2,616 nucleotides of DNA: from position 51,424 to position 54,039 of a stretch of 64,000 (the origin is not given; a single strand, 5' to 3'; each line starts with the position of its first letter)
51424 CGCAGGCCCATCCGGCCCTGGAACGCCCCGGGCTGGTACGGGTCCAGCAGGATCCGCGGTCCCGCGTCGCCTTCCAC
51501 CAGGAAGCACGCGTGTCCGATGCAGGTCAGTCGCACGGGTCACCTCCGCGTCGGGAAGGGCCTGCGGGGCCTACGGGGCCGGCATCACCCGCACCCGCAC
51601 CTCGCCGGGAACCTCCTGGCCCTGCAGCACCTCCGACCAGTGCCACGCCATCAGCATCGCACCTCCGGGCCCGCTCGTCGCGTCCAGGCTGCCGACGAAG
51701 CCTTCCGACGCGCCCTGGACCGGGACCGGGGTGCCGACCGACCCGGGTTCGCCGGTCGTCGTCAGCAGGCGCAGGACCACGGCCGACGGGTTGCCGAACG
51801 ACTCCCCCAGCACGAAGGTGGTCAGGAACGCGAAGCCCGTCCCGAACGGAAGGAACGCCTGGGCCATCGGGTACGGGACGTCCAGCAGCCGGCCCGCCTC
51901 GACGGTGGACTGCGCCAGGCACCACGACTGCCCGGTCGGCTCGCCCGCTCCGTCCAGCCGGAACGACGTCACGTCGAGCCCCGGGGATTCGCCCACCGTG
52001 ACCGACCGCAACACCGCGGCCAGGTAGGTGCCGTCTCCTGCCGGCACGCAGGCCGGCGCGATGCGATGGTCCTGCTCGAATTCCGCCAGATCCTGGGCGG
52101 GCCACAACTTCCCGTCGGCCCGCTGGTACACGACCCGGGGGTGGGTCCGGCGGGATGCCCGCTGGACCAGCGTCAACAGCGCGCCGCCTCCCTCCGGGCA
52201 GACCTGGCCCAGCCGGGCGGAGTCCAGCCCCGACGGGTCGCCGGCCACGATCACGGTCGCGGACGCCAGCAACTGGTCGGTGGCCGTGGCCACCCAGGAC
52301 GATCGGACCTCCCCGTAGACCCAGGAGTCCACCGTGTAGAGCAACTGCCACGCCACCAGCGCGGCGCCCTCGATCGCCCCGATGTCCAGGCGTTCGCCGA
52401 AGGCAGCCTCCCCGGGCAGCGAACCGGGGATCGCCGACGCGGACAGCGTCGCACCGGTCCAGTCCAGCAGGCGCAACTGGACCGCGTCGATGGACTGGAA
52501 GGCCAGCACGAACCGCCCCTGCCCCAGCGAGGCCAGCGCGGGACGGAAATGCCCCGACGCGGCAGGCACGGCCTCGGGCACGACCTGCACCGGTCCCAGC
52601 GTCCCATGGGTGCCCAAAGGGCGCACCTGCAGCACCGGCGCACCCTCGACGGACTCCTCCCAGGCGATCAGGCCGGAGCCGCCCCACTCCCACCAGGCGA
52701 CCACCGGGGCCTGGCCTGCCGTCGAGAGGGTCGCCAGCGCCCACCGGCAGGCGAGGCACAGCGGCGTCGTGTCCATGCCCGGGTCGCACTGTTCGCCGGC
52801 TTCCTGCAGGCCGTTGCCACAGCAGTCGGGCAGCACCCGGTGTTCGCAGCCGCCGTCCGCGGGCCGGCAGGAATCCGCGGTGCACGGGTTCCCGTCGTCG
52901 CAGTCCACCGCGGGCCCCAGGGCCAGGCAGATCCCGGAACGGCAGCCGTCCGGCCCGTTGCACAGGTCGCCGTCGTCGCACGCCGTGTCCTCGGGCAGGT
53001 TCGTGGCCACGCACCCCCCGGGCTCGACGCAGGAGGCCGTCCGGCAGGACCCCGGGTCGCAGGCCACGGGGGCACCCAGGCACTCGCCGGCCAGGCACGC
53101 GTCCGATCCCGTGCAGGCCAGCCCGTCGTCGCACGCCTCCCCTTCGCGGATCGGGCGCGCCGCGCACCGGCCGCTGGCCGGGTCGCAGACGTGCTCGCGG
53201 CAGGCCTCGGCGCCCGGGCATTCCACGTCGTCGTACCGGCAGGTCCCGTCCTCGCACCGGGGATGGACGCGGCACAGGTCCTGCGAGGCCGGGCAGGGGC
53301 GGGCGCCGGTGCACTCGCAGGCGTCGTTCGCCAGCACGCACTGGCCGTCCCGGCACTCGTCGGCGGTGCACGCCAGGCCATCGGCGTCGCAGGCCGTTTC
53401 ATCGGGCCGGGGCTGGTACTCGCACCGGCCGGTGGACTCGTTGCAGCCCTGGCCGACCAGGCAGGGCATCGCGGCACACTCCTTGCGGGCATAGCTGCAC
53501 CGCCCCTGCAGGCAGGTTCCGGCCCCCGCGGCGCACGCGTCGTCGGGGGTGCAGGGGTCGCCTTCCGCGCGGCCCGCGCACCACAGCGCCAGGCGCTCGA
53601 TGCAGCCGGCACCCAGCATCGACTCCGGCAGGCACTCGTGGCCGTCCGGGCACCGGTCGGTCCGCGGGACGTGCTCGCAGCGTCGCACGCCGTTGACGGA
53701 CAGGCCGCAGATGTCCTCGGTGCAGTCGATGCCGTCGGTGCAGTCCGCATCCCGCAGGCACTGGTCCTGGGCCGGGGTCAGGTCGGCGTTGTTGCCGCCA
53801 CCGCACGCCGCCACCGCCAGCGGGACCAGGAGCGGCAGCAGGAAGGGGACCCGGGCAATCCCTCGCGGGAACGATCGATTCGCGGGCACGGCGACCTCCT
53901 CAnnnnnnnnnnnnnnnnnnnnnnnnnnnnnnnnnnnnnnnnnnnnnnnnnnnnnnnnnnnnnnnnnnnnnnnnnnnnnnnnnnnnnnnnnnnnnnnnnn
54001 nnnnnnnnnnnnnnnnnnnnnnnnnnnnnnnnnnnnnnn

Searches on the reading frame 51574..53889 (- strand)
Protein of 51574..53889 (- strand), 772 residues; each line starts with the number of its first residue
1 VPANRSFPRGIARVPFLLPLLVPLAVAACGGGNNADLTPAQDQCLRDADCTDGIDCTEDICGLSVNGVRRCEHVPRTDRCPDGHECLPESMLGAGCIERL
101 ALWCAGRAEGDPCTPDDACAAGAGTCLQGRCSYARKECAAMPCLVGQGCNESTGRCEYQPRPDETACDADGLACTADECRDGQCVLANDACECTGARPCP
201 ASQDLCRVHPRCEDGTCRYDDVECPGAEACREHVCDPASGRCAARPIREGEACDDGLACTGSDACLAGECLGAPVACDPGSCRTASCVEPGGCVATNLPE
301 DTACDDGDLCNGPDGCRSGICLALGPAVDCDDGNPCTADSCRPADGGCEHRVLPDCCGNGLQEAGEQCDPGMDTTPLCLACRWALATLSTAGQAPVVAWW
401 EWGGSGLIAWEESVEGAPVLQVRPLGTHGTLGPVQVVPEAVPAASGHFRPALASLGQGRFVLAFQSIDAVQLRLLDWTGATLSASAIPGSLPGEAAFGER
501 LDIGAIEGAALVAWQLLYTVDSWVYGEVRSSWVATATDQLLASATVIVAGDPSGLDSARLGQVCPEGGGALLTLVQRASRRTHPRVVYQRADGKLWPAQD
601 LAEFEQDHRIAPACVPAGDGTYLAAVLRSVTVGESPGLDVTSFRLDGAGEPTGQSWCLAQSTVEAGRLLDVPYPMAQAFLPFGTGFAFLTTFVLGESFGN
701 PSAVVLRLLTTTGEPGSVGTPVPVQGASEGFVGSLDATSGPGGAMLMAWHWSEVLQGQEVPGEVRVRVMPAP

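Call 6: search_protein_families(library=pfam, proteins=[window:51574-53889:-], max_evalue=0.01)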
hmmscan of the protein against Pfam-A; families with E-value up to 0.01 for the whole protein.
window:51574-53889:- (772 aa): 1 family
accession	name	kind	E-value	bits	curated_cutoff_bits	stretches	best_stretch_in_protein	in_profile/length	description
PF00526.23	Dicty_CTDC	-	8e-06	26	27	1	329-350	1-21/24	Dictyostelium (slime mold) repeat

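Call 7: search_protein_families(library=ncbifam, proteins=[window:51574-53889:-], max_evalue=0.01)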
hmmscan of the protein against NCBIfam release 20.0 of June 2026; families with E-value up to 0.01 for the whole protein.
window:51574-53889:- (772 aa): 0 families
